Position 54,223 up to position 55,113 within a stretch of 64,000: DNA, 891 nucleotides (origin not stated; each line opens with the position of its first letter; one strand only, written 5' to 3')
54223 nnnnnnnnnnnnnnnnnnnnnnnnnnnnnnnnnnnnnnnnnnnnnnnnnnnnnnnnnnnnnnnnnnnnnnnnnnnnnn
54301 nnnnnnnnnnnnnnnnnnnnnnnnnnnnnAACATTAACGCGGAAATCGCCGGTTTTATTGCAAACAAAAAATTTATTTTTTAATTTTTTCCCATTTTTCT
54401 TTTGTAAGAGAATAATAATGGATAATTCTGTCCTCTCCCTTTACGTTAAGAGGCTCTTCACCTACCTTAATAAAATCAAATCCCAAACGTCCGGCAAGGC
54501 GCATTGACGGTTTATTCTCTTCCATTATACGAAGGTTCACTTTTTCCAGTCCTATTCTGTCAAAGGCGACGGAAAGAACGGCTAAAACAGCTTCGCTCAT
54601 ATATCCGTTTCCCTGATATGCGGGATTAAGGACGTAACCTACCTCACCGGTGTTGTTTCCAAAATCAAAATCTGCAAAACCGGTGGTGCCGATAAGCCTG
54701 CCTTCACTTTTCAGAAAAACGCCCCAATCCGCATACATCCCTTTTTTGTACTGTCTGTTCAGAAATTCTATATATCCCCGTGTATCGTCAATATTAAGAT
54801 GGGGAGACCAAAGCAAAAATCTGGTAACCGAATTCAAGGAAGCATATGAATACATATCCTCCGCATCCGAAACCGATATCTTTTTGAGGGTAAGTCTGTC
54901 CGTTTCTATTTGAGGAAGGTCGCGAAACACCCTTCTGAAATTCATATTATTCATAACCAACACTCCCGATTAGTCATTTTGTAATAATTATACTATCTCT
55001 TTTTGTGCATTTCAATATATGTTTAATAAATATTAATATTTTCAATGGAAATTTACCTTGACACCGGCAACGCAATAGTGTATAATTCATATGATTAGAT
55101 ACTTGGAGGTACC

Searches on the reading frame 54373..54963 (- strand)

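Call 34: search_protein_families(library=pfam, proteins=[window:54373-54963:-], max_evalue=0.0001)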
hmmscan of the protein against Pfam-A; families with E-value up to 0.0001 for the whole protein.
window:54373-54963:- (196 aa): 2 families
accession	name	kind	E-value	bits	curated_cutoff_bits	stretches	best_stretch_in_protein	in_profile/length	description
PF13302.13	Acetyltransf_3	-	2.4e-30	106.5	25.4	1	23-162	1-137/138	Acetyltransferase (GNAT) domain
PF00583.31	Acetyltransf_1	-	3.1e-14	53.7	20.7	1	58-162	15-116/116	Acetyltransferase (GNAT) family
